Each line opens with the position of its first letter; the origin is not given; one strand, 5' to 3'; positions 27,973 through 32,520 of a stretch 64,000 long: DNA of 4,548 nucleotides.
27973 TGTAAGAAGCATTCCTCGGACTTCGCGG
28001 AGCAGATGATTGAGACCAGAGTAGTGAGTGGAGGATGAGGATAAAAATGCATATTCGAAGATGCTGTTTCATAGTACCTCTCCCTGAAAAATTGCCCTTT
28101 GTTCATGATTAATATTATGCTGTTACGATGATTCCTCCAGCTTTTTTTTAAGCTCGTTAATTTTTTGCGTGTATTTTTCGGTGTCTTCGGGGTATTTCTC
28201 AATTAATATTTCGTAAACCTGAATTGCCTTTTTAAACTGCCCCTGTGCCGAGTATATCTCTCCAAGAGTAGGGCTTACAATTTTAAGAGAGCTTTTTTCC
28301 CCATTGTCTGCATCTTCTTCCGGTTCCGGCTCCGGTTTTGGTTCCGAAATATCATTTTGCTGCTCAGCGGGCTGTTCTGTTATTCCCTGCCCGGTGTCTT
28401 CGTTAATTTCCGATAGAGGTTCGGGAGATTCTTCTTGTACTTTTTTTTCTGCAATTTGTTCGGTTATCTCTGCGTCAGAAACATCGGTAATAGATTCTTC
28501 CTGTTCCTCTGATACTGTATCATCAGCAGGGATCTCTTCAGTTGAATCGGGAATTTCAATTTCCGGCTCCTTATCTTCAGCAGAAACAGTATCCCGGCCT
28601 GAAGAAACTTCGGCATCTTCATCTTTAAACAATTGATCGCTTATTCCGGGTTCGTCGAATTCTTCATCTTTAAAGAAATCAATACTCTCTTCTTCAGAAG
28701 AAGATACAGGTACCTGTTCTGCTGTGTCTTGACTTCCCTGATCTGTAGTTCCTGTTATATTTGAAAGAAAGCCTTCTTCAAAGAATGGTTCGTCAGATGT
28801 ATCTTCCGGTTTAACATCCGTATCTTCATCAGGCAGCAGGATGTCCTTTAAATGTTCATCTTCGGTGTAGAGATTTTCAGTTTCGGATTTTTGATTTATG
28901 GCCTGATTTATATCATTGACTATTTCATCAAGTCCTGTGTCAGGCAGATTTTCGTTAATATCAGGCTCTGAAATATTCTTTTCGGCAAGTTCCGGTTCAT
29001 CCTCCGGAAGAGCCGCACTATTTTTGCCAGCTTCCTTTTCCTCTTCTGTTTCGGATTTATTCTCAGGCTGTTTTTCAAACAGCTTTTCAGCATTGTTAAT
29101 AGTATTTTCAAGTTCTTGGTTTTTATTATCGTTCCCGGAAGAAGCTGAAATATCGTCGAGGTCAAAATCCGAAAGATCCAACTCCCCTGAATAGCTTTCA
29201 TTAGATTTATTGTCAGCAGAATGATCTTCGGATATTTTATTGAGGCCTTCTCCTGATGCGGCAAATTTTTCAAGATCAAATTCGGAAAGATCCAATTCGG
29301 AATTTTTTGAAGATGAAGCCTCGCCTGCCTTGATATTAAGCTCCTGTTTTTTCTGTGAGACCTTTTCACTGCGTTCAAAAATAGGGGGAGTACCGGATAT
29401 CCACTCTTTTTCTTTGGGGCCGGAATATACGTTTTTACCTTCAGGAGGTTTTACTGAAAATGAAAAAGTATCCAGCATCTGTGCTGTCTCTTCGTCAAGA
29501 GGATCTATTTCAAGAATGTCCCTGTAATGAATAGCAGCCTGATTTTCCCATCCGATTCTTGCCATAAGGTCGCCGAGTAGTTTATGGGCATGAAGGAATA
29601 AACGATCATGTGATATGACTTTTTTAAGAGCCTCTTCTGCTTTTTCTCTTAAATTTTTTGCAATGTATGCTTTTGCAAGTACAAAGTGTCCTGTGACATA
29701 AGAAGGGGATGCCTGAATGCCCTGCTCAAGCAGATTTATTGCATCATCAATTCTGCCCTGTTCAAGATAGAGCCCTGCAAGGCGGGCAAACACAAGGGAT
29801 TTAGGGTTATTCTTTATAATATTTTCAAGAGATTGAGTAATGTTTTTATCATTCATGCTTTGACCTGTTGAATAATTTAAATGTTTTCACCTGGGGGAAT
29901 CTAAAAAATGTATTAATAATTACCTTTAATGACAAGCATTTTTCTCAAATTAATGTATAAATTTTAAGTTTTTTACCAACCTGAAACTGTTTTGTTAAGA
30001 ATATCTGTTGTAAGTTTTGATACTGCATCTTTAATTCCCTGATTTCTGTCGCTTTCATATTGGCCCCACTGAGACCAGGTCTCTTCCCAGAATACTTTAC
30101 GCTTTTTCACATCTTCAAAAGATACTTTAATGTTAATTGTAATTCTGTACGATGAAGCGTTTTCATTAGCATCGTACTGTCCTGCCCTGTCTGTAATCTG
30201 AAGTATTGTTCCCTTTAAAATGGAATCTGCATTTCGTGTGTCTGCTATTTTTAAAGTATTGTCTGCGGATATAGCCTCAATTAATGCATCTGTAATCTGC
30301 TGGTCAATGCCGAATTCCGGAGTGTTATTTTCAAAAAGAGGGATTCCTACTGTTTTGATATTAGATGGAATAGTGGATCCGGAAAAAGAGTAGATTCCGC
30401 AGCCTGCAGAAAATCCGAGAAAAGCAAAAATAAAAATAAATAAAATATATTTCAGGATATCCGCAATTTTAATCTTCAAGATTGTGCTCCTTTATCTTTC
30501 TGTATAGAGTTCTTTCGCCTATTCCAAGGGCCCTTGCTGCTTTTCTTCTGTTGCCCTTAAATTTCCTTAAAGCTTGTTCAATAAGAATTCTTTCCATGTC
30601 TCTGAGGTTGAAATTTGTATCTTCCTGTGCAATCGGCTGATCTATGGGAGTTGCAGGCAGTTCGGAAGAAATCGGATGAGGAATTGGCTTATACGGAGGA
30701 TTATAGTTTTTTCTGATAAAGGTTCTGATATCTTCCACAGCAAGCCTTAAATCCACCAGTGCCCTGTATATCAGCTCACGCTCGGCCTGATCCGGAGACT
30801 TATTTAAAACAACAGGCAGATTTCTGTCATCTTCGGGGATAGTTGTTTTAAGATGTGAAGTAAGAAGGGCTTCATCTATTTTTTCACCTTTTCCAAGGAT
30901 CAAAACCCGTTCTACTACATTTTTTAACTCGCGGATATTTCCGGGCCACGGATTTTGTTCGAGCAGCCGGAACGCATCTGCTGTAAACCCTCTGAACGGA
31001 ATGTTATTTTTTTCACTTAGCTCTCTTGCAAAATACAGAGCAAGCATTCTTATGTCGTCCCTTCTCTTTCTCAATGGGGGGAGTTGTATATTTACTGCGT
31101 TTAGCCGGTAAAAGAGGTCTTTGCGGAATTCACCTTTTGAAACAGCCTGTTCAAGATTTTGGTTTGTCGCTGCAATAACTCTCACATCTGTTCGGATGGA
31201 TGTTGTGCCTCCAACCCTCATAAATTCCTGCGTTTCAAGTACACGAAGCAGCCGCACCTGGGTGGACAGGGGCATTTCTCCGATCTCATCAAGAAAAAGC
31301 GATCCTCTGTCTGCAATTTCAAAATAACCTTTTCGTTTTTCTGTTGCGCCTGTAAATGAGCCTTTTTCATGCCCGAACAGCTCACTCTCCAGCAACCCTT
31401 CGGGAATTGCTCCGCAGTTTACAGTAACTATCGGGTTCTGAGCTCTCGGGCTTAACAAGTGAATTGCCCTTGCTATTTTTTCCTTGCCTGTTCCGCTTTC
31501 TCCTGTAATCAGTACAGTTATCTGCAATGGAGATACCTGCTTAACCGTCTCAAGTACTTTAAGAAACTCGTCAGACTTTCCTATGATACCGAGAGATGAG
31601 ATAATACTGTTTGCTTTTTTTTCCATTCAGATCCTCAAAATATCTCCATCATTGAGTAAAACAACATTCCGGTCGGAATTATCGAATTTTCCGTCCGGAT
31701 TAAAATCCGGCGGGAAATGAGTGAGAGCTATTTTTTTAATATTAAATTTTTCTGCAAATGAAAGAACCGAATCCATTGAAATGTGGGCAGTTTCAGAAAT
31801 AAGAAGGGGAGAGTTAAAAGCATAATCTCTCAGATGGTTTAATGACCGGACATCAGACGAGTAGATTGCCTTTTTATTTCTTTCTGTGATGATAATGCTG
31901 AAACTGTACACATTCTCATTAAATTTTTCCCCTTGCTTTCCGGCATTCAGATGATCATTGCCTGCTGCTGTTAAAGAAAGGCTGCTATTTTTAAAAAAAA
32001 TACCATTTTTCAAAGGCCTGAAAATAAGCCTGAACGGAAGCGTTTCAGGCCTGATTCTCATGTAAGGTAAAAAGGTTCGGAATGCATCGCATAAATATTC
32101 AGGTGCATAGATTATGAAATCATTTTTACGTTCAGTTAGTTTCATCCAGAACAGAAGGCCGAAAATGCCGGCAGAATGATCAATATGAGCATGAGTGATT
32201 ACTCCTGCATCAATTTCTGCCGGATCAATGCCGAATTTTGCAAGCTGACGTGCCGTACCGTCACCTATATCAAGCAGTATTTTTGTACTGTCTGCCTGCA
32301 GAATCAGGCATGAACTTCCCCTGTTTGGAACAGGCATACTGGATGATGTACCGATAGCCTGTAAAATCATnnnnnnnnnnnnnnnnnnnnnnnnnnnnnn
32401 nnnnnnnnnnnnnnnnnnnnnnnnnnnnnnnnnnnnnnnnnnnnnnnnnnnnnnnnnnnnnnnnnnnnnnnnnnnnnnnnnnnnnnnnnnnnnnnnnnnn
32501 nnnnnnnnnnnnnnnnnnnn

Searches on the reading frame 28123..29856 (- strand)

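Call 7: search_protein_families(library=pfam, proteins=[window:28123-29856:-])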
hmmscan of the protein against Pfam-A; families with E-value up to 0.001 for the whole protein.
window:28123-29856:- (577 aa): 17 families
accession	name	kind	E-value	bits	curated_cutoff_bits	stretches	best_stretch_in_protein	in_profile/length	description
PF07719.23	TPR_2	-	2.4e-15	55.7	27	0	531-558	7-34/34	Tetratricopeptide repeat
PF13428.12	TPR_14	-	5.4e-15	54.8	23.5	1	25-62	6-43/44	Tetratricopeptide repeat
PF14559.12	TPR_19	-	4e-14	53.1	25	1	31-95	2-66/68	Tetratricopeptide repeat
PF13181.12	TPR_8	-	1.5e-11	43.9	25.7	0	57-82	4-29/34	Tetratricopeptide repeat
PF13174.12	TPR_6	-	5e-10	39.8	26.3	1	531-557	6-32/33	Tetratricopeptide repeat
PF13176.12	TPR_7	-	5.9e-10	38.9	27.9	0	531-560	5-34/36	Tetratricopeptide repeat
PF00515.34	TPR_1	-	6.2e-10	38.9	27.8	0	531-557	7-33/34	Tetratricopeptide repeat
PF13432.12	TPR_16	-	3.5e-09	37.4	32.7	1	27-80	4-57/65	Tetratricopeptide repeat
PF13414.12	TPR_11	-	3.4e-08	33.5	26.8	1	30-65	4-39/42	TPR repeat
PF13424.12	TPR_12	-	5e-07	30.3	30.1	0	25-49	50-74/77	Tetratricopeptide repeat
PF09976.15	TPR_21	-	3.2e-05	24.2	25.5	0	14-48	107-141/193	Tetratricopeptide repeat-like domain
PF14561.12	TPR_20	-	6.2e-05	23.7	25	0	39-113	7-83/90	Tetratricopeptide repeat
PF25063.1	ARM_TT21_C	-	6.3e-05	23.4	35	0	56-112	97-153/209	Tetratricopeptide repeat protein 21 C-terminal ARM domain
PF24575.1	TPR_Slam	-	9.3e-05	23.2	35.2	0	21-75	48-102/104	Surface lipoprotein assembly modifier, N-terminal TPR repeats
PF12895.13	ANAPC3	-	0.00048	20.8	27.2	0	15-79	20-81/82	Anaphase-promoting complex, cyclosome, subunit 3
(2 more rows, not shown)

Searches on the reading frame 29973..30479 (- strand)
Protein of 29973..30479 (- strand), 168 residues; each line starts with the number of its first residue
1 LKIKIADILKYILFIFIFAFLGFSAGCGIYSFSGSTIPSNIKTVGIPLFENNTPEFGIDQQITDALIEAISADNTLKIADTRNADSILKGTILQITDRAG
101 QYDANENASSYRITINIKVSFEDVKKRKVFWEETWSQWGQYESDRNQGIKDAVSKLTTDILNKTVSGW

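Call 6: search_protein_families(library=pfam, proteins=[window:29973-30479:-])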
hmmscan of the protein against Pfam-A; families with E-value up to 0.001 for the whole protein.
window:29973-30479:- (168 aa): 1 family
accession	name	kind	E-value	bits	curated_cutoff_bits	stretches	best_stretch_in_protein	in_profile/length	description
PF04390.17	LptE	-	1.3e-13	52.1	23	1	41-163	1-117/118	Lipopolysaccharide-assembly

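Call 52: search_protein_families(library=ncbifam, proteins=[window:29973-30479:-], max_evalue=0.01)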
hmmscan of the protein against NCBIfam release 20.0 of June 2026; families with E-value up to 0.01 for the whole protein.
window:29973-30479:- (168 aa): 0 families

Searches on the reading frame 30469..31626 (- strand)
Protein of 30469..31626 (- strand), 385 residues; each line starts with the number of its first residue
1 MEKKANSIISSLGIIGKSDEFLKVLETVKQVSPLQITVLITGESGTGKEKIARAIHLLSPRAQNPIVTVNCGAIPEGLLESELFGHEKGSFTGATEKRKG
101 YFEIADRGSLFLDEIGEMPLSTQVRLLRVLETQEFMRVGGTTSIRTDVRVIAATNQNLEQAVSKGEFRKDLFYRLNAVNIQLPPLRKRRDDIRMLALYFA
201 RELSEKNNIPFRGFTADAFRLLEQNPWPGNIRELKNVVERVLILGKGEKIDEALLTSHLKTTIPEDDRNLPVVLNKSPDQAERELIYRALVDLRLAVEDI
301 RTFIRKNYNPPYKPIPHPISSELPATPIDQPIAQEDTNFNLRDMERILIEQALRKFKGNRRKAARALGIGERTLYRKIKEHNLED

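Call 6: search_protein_families(library=pfam, proteins=[window:30469-31626:-])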
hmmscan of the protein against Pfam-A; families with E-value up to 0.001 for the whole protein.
window:30469-31626:- (385 aa): 8 families
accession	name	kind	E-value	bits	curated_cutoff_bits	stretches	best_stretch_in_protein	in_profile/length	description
PF00158.32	Sigma54_activat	-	4.8e-72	241.6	20.2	1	14-181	1-168/168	Sigma-54 interaction domain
PF25601.1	AAA_lid_14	-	4.8e-22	78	27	1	186-266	1-81/87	AAA+ ATPase lid domain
PF14532.12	Sigma54_activ_2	-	1.8e-19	70.8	25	1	15-185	1-138/138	Sigma-54 interaction domain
PF02954.25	HTH_8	-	1.7e-14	53.7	22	1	341-380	2-41/42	Bacterial regulatory protein, Fis family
PF07728.20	AAA_5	-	7.5e-08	32.9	22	1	38-158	2-125/139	AAA domain (dynein-related subfamily)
PF00493.29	MCM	-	2.4e-06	27.3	23.3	1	35-157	57-174/224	MCM P-loop domain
PF01078.27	Mg_chelatase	-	3.5e-05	23.8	20.3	0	93-156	93-158/207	Magnesium chelatase, subunit ChlI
PF18024.7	HTH_50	-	5.6e-05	23.2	27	1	342-382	9-48/50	Helix-turn-helix domain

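Call 38: find_homologous_proteins(query=window:30469-31626:-, max_evalue=1e-60)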
Query window:30469-31626:- (385 aa): 8000 proteins with E <= 1e-60 among 8000 candidates; the best 120 are listed.
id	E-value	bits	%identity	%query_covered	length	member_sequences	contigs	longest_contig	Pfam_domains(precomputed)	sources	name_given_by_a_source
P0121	9.8e-223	757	89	100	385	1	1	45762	PF00158.33,PF25601.2,PF02954.26,PF00493.30,PF14532.13,PF07728.21,PF01078.28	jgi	-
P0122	3.6e-222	755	89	100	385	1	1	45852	PF00158.33,PF25601.2,PF02954.26,PF00493.30,PF14532.13,PF07728.21,PF01078.28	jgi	-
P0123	1.9e-181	621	73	98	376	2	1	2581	PF00158.33,PF25601.2,PF02954.26,PF18024.8,PF00493.30,PF14532.13,PF07728.21,PF01078.28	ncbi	ncbi:sigma-54-dependent Fis family transcriptional regulator, partial [candidate division KSB1 bacte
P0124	3.4e-174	597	71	100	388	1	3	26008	PF00158.33,PF25601.2,PF02954.26,PF00004.36,PF14532.13,PF07728.21,PF01078.28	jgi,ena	-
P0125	2.2e-149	516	63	99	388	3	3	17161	PF00158.33,PF25601.2,PF02954.26,PF00493.30,PF14532.13,PF07728.21,PF01078.28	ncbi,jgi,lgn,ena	-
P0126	2.1e-147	509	63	100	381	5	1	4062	PF00158.33,PF07724.21,PF25601.2,PF02954.26,PF14532.13,PF07728.21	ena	-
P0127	4.5e-146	505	60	99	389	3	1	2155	PF00158.33,PF25601.2,PF02954.26,PF14532.13,PF07728.21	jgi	-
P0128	1.4e-145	503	61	98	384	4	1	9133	PF00158.33,PF07724.21,PF25601.2,PF02954.26,PF00493.30,PF14532.13,PF07728.21,PF01078.28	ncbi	ncbi:MAG: sigma-54 dependent transcriptional regulator [bacterium]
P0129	3.2e-145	502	61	100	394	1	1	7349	PF00158.33,PF25601.2,PF02954.26,PF18024.8,PF14532.13,PF07728.21,PF01078.28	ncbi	-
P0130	4.4e-145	502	62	98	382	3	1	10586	PF00158.33,PF07724.21,PF25601.2,PF02954.26,PF14532.13,PF07728.21,PF01078.28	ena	-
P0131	6.8e-145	501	60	99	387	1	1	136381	PF00158.33,PF25601.2,PF02954.26,PF14532.13,PF07728.21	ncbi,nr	ncbi:sigma-54-dependent Fis family transcriptional regulator [bacterium]|nr:sigma-54-dependent Fis f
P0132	8.9e-145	500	63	97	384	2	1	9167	PF00158.33,PF07724.21,PF25601.2,PF02954.26,PF18024.8,PF14532.13,PF07728.21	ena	-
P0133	9.7e-145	500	59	99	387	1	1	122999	PF00158.33,PF07724.21,PF25601.2,PF02954.26,PF14532.13,PF07728.21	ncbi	-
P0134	1.3e-144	500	61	99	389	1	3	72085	PF00158.33,PF25601.2,PF02954.26,PF14532.13,PF07728.21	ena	-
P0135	2.4e-144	499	59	99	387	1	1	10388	PF00158.33,PF07724.21,PF25601.2,PF02954.26,PF18024.8,PF14532.13,PF07728.21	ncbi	-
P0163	9.0e-141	487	62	96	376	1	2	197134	PF00158.33,PF07724.21,PF25601.2,PF02954.26,PF18024.8,PF14532.13,PF07728.21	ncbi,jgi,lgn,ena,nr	ncbi:MAG TPA: sigma-54-dependent Fis family transcriptional regulator [bacterium]|nr:sigma-54-depend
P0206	6.3e-134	465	58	99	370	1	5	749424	PF00158.33,PF25601.2,PF02954.26,PF18024.8,PF14532.13,PF07728.21,PF01078.28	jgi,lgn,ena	-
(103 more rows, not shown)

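Call 39: find_encoding_contigs(protein=P0206, flank=6000, max_places=2)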
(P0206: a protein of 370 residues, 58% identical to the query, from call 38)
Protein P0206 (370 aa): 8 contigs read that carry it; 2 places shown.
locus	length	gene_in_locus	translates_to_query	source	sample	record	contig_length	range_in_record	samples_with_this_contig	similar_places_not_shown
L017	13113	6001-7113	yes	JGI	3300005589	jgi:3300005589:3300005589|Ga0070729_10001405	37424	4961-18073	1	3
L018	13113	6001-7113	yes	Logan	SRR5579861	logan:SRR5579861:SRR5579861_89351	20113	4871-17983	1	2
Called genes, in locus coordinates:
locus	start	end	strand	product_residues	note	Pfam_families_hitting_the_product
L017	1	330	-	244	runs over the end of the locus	PF01746:tRNA_m1G_MT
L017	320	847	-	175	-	PF01782:RimM, PF05239:PRC, PF24986:PRC_RimM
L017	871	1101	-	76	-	PF13083:KH_KhpA-B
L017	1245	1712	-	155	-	PF00886:Ribosomal_S16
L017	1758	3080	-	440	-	PF02881:SRP54_N, PF00448:SRP54, PF02978:SRP_SPB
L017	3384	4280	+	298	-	PF01557:FAA_hydrolase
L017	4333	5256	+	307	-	PF01073:3Beta_HSD, PF01370:Epimerase, PF02719:Polysacc_synt_2, PF04321:RmlD_sub_bind, PF13460:NAD_binding_10 (weak), PF16363:GDP_Man_Dehyd, PF07993:NAD_binding_4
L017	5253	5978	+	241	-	PF23023:Anti-Pycsar_Apyc1, PF00753:Lactamase_B, PF12706:Lactamase_B_2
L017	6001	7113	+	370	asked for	PF00158:Sigma54_activat, PF01078:Mg_chelatase (faint), PF14532:Sigma54_activ_2, PF07728:AAA_5, PF25601:AAA_lid_14, PF02954:HTH_8, PF18024:HTH_50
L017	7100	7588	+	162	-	PF04390:LptE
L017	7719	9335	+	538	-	PF13432:TPR_16 (faint), PF14559:TPR_19 (faint), PF25063:ARM_TT21_C (faint), PF00515:TPR_1 (faint), PF07719:TPR_2 (faint), PF13174:TPR_6 (faint), PF13176:TPR_7 (faint), PF13181:TPR_8 (faint), +3 more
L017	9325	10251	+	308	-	PF00535:Glycos_transf_2, PF13641:Glyco_tranf_2_3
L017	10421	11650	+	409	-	PF01011:PQQ (faint), PF13570:Beta-prop_ACSF4, PF13360:PQQ_2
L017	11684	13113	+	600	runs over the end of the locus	-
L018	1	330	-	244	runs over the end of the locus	PF01746:tRNA_m1G_MT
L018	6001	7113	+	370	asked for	PF00158:Sigma54_activat, PF01078:Mg_chelatase (faint), PF14532:Sigma54_activ_2, PF07728:AAA_5, PF25601:AAA_lid_14, PF02954:HTH_8, PF18024:HTH_50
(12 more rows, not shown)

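Call 40: find_encoding_contigs(protein=P0163, flank=6000, max_places=2)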
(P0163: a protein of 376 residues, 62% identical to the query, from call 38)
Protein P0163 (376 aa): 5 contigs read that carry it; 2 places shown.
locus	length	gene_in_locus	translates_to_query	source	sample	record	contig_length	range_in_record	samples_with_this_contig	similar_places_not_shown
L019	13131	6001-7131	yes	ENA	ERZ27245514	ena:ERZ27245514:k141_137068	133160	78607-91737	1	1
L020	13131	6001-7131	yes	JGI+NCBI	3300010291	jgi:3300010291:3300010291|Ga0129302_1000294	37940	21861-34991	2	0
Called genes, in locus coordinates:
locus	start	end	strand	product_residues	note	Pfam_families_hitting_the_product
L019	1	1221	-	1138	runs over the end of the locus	-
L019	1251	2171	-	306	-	PF01436:NHL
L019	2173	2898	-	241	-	PF01553:Acyltransferase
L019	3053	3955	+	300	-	PF01557:FAA_hydrolase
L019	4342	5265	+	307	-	PF01073:3Beta_HSD, PF01370:Epimerase, PF02719:Polysacc_synt_2, PF04321:RmlD_sub_bind, PF07993:NAD_binding_4 (faint), PF13460:NAD_binding_10 (weak), PF16363:GDP_Man_Dehyd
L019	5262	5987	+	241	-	PF23023:Anti-Pycsar_Apyc1, PF00753:Lactamase_B, PF12706:Lactamase_B_2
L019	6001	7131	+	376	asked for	PF00158:Sigma54_activat, PF14532:Sigma54_activ_2, PF07724:AAA_2 (weak), PF07728:AAA_5, PF25601:AAA_lid_14, PF18024:HTH_50 (weak), PF02954:HTH_8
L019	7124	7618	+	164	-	PF04390:LptE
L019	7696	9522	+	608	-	PF13176:TPR_7 (faint), PF13428:TPR_14 (faint), PF13432:TPR_16 (faint), PF14559:TPR_19 (faint), PF24575:TPR_Slam (faint), PF25063:ARM_TT21_C (faint), PF00515:TPR_1 (faint), PF07719:TPR_2 (faint), +5 more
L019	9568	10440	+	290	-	PF00535:Glycos_transf_2, PF13641:Glyco_tranf_2_3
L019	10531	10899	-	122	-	-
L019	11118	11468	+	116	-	PF04237:YjbR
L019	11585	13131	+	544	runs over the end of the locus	PF14559:TPR_19 (faint), PF13428:TPR_14 (faint), PF13432:TPR_16 (faint), PF10029:DUF2271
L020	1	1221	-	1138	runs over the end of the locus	-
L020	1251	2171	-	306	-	PF01436:NHL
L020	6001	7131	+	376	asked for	PF00158:Sigma54_activat, PF14532:Sigma54_activ_2, PF07724:AAA_2 (weak), PF07728:AAA_5, PF25601:AAA_lid_14, PF18024:HTH_50 (weak), PF02954:HTH_8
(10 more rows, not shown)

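Call 52: search_protein_families(library=ncbifam, proteins=[window:30469-31626:-], max_evalue=0.01)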
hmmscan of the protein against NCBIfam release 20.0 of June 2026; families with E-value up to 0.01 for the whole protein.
window:30469-31626:- (385 aa): 31 families (the best 25 are shown)
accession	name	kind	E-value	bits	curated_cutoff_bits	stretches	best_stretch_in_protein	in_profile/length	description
NF041552.1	TF_PrdR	equivalog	2.4e-105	353.1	795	2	11-290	266-548/577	sigma-54 dependent transcriptional regulator PrdR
TIGR01817.1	nifA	equivalog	5.7e-105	352.1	528.85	1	7-383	191-529/534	nif-specific transcriptional activator NifA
TIGR01818.1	ntrC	equivalog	8.1e-103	344.7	558.6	2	6-262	128-384/463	nitrogen regulation protein NR(I)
TIGR02915.1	PEP_resp_reg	equivalog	2.3e-98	330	502.6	2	8-291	135-415/445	PEP-CTERM-box response regulator transcription factor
NF008469.0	PRK11361.1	equivalog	3.1e-98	329.5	714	2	13-262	144-393/461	acetoacetate metabolism transcriptional regulator AtoC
NF038308.1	RNA_repair_RtcR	equivalog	2.3e-96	323.7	650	1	5-371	173-501/530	RNA repair transcriptional activator RtcR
TIGR02974.1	phageshock_pspF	equivalog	8.3e-95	317.8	443.55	1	14-380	1-335/336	phage shock protein operon transcriptional activator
NF003451.0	PRK05022.1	equivalog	4.9e-93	312.6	476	1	10-382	188-509/512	nitric oxide reductase transcriptional regulator NorR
NF050807.1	TransRegFlbDCaul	equivalog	1.2e-92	311.2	750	2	17-292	123-400/454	sigma-54-dependent transcriptional regulator FlbD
TIGR02329.1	propionate_PrpR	equivalog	9.3e-91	305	499.2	2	14-265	214-469/526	propionate catabolism operon regulatory protein PrpR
NF007689.0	PRK10365.1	equivalog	9.2e-89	298.2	760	2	9-259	136-386/441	sigma-54-dependent response regulator transcription factor ZraR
NF011953.0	PRK15424.1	equivalog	6.7e-88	295.6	703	1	13-383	220-536/538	propionate catabolism operon regulatory protein PrpR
NF008176.1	PRK10923.1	equivalog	1.6e-86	290.8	620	2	10-261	136-387/469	nitrogen regulation protein NR(I)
NF011958.0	PRK15429.1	equivalog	1.4e-85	288.4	830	1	7-290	373-653/692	formate hydrogenlyase transcriptional activator FlhA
NF041946.1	LuxO_transreg_Vib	equivalog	5.1e-83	279.4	800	2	10-268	131-389/463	quorum-sensing sigma-54 dependent transcriptional regulator LuxO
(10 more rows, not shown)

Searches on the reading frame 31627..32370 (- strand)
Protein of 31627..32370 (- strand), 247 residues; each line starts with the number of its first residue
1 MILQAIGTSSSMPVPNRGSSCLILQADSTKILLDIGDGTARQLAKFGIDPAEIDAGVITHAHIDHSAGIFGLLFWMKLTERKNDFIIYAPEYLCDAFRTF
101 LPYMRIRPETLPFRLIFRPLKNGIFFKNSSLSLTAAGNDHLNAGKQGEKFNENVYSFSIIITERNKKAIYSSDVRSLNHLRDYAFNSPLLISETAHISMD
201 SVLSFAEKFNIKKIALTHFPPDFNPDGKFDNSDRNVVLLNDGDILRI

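Call 6: search_protein_families(library=pfam, proteins=[window:31627-32370:-])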
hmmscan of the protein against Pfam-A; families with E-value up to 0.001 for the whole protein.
window:31627-32370:- (247 aa): 3 families
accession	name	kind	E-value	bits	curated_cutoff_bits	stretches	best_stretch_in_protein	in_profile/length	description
PF12706.13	Lactamase_B_2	-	6.6e-11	42.6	27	1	30-219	2-200/200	Beta-lactamase superfamily domain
PF00753.33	Lactamase_B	-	2.4e-08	34.6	22.7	1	17-74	4-65/196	Metallo-beta-lactamase superfamily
PF23023.1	Anti-Pycsar_Apyc1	-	3.3e-05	23.9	50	1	3-78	5-79/250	Anti-Pycsar protein Apyc1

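Call 52: search_protein_families(library=ncbifam, proteins=[window:31627-32370:-], max_evalue=0.01)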
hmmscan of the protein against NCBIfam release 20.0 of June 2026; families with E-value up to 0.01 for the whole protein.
window:31627-32370:- (247 aa): 20 families
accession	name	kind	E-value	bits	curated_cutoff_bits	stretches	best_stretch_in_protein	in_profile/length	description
NF000801.0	PRK00055.1-3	equivalog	7.9e-29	100.7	252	1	5-140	6-143/307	ribonuclease Z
TIGR02651.1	RNase_Z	equivalog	1.4e-28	99.9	292.95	1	5-140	4-138/302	ribonuclease Z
NF000805.0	PRK00055.2-3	equivalog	4.3e-13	49.2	416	1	5-88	8-91/307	ribonuclease Z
NF041851.1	cyc_nuc_deg_phdiest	equivalog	8.1e-11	41.8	400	1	2-78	2-77/253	cyclic nucleotide-degrading phosphodiesterase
NF000800.0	PRK00055.1-1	equivalog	3.6e-10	39.3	398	1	1-137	1-138/305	ribonuclease Z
NF041257.1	GntH_guanitoxin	equivalog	1e-08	34.5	333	1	3-90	15-106/374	guanitoxin biosynthesis MBL fold metallo-hydrolase GntH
NF000804.0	PRK00055.2-1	equivalog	1.4e-08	34.2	402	1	5-111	8-113/306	ribonuclease Z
NF002553.0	PRK02113.1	equivalog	9.7e-08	31.7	386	1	13-104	29-114/252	MBL fold metallo-hydrolase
TIGR03675.1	arCOG00543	equivalog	1.3e-07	30.3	580.2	1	18-75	187-250/631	beta-CASP ribonuclease aCPSF1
TIGR02649.1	true_RNase_BN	exception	1.4e-07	30.8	563.7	1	6-99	5-102/304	ribonuclease BN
NF000806.0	PRK00055.2-4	equivalog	2.3e-07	30.3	363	1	5-74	6-75/280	ribonuclease Z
NF045584.1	cas14_MBL_CASP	equivalog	3.1e-07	29.1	800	1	19-70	14-67/612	type VII CRISPR-associated protein Cas14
NF038231.1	MBL_Geo_Pelo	equivalog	7.4e-07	29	360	1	9-220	24-224/250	GPMC system MBL fold metallohydrolase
NF002558.0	PRK02126.1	subfamily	0.00065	18.8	315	1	27-93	26-86/345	ribonuclease Z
TIGR03307.1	PhnP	equivalog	0.001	18.5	272.25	1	16-73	34-87/249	phosphonate metabolism protein PhnP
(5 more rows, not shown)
